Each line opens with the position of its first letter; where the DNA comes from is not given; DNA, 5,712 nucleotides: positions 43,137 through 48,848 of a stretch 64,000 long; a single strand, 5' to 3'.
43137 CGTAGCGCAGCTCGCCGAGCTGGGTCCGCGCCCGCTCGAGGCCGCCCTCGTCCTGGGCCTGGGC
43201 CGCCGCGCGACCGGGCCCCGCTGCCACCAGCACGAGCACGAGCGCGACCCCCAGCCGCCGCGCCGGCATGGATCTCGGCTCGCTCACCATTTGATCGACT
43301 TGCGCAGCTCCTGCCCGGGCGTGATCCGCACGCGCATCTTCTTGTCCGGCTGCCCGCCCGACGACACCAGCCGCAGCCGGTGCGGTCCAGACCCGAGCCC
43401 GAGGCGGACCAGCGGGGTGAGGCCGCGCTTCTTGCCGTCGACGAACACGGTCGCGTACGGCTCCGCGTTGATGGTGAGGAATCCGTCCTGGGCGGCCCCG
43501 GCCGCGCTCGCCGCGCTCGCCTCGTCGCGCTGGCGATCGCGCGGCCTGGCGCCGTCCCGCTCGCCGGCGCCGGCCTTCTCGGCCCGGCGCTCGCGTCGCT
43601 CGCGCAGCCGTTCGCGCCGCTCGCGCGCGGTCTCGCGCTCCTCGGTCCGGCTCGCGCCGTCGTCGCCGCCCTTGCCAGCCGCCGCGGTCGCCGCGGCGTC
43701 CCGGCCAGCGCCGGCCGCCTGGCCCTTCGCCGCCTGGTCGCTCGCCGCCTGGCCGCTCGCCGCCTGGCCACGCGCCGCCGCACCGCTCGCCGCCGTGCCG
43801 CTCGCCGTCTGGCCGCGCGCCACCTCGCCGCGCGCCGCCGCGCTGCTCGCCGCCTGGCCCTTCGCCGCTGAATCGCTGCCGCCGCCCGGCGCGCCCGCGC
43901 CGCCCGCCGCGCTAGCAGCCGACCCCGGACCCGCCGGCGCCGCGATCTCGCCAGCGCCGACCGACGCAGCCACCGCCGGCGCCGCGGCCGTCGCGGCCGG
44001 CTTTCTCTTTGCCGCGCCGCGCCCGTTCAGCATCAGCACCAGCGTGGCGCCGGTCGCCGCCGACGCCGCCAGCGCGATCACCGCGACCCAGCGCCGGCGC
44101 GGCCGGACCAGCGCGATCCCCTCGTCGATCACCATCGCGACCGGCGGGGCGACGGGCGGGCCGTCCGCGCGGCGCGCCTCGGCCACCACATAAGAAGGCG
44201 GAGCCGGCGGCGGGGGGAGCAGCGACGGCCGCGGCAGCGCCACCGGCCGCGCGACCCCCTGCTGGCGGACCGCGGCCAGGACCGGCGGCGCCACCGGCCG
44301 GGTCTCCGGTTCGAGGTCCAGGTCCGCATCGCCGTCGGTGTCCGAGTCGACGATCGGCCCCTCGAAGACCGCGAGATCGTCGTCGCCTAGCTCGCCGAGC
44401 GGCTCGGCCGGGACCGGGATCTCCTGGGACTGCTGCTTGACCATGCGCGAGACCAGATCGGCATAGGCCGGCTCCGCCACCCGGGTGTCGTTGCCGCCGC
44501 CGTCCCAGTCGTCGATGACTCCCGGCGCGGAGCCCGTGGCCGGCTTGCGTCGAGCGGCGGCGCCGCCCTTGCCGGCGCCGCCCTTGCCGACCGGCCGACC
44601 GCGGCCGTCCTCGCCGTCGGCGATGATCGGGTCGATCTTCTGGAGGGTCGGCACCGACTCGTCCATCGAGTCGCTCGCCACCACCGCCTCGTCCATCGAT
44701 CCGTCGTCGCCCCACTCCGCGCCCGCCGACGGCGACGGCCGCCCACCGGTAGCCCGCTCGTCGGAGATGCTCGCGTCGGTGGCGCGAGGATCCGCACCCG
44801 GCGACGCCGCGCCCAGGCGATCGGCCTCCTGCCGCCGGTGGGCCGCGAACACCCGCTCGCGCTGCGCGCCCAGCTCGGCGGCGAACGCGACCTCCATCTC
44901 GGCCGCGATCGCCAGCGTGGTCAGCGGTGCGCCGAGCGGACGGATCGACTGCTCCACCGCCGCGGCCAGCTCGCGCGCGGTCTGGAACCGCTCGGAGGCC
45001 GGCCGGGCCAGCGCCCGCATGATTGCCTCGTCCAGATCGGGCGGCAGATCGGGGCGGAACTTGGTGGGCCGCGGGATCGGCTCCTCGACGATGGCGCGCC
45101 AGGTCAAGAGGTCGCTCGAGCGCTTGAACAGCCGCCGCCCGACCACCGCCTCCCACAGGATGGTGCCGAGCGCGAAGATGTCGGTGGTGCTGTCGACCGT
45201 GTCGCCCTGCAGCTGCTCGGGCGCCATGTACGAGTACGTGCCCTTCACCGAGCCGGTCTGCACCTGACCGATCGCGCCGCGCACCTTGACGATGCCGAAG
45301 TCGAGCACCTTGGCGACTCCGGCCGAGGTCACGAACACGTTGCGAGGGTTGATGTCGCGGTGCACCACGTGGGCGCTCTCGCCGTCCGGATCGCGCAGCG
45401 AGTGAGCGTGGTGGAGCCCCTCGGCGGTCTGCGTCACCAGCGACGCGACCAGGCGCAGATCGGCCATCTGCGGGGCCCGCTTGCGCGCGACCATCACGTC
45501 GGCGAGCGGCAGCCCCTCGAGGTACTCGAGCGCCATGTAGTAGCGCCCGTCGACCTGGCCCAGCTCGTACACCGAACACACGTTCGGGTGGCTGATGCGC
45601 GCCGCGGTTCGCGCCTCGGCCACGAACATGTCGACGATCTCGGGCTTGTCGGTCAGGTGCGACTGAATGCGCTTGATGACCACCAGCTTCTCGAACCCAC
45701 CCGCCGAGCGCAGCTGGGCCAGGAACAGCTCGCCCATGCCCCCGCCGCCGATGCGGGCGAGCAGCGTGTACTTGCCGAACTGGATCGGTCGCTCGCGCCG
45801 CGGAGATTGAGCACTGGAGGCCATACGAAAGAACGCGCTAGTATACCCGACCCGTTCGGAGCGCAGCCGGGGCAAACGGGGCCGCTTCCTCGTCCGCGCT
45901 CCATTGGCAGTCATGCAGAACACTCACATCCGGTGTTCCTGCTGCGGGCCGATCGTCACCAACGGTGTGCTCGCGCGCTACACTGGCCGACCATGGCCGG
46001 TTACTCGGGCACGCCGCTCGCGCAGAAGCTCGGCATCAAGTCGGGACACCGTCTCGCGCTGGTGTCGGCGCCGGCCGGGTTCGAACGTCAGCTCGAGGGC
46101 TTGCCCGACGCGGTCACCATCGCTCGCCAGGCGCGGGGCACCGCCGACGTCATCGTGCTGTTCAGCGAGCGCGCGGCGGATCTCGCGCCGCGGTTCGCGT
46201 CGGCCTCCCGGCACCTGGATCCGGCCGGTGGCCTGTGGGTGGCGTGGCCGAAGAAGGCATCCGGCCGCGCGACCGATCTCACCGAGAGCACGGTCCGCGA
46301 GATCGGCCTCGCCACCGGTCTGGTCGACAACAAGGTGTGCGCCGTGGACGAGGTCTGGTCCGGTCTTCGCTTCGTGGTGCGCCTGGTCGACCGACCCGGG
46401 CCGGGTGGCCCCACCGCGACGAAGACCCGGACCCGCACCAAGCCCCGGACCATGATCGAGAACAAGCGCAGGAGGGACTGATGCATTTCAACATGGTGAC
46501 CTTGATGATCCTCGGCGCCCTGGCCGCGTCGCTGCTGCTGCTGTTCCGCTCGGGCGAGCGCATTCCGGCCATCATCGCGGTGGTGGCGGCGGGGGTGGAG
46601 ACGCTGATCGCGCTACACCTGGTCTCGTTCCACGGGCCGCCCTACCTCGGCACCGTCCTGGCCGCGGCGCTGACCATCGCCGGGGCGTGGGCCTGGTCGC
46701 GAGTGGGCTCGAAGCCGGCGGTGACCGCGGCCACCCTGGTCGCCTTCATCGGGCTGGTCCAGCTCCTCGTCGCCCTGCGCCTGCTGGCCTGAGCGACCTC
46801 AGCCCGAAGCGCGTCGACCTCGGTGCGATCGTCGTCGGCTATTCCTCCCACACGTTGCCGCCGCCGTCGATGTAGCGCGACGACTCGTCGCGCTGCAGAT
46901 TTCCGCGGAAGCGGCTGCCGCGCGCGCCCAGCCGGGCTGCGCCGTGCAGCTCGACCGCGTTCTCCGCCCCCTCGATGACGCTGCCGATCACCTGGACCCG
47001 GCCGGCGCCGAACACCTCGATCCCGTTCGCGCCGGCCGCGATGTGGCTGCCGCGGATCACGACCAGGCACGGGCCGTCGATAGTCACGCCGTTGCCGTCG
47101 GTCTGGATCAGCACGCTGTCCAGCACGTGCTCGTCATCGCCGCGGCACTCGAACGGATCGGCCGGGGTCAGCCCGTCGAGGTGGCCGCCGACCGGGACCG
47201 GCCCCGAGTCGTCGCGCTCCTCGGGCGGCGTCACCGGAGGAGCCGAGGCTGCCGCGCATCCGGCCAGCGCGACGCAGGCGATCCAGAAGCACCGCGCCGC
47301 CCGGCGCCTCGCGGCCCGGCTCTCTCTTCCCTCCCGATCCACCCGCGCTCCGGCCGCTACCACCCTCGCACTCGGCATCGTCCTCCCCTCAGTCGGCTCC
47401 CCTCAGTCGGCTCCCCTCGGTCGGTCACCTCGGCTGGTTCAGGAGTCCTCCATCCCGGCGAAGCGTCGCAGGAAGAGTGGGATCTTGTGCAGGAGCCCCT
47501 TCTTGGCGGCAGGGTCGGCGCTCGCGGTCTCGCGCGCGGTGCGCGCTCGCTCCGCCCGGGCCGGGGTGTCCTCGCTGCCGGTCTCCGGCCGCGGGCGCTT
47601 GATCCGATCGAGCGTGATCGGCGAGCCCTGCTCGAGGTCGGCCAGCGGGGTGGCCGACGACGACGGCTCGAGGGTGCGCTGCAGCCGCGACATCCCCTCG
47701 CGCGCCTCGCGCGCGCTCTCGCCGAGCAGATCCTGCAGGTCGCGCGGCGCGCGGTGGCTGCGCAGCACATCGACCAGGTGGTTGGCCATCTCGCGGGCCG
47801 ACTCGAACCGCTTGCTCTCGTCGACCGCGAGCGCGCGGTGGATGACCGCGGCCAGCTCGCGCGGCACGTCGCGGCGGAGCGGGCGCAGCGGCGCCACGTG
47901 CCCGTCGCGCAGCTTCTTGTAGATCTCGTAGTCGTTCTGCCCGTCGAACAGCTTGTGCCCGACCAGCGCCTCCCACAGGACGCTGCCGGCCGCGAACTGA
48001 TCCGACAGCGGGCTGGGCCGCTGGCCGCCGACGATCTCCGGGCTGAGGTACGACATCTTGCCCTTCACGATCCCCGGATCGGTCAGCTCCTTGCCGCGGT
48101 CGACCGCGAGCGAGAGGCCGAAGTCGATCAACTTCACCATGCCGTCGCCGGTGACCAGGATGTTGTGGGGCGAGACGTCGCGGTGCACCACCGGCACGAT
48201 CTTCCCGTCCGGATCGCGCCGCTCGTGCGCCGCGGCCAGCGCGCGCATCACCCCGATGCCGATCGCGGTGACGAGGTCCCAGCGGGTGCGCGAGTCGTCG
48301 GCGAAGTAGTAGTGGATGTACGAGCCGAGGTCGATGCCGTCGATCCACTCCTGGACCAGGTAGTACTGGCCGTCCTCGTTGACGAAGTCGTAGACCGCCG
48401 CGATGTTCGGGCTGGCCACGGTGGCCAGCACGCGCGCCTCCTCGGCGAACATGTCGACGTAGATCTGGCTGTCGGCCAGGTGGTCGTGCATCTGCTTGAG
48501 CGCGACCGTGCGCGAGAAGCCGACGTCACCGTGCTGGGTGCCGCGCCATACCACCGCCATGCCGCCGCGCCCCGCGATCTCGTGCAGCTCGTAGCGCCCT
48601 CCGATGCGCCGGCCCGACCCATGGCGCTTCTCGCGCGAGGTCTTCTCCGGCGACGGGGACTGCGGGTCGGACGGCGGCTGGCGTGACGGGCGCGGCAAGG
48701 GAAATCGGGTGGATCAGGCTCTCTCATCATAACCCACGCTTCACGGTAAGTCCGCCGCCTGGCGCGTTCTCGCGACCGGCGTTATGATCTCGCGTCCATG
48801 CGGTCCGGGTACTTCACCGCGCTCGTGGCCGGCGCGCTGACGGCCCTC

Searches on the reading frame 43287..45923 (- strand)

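Call 58: search_protein_families(library=pfam, proteins=[window:43287-45923:-], max_evalue=0.001)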
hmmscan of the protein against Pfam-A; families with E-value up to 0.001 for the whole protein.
window:43287-45923:- (879 aa): 3 families
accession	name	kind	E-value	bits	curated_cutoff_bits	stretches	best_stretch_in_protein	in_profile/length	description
PF00069.31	Pkinase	-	1.2e-33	117.1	31.7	1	52-281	1-212/263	Protein kinase domain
PF07714.23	PK_Tyr_Ser-Thr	-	2.5e-26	93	23.1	1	54-272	3-211/258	Protein tyrosine and serine/threonine kinase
PF08308.17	PEGA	-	0.00021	21.6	20.8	0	816-874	4-62/71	PEGA domain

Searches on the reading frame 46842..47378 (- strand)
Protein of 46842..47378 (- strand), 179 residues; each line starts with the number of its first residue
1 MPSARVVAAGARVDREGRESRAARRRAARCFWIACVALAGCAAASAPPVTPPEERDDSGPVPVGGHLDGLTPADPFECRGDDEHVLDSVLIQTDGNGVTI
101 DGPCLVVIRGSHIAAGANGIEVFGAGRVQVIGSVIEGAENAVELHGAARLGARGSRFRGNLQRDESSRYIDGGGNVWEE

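Call 58: search_protein_families(library=pfam, proteins=[window:46842-47378:-], max_evalue=0.001)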
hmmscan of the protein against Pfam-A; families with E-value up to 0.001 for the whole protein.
window:46842-47378:- (179 aa): 1 family
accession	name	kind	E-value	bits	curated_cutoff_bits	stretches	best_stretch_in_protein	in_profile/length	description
PF13229.12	Beta_helix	-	0.00038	20.6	25.9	1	96-160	1-67/158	Right handed beta helix region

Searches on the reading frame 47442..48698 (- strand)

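Call 58: search_protein_families(library=pfam, proteins=[window:47442-48698:-], max_evalue=0.001)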
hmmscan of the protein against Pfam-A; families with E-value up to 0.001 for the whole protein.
window:47442-48698:- (419 aa): 3 families
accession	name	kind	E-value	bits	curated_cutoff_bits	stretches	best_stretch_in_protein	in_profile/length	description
PF00069.31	Pkinase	-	1.3e-36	126.8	31.7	1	36-307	1-260/263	Protein kinase domain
PF07714.23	PK_Tyr_Ser-Thr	-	1.4e-26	93.8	23.1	1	38-299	3-250/258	Protein tyrosine and serine/threonine kinase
PF01636.29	APH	-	0.00024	21.4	23.2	0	152-197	151-198/239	Phosphotransferase enzyme family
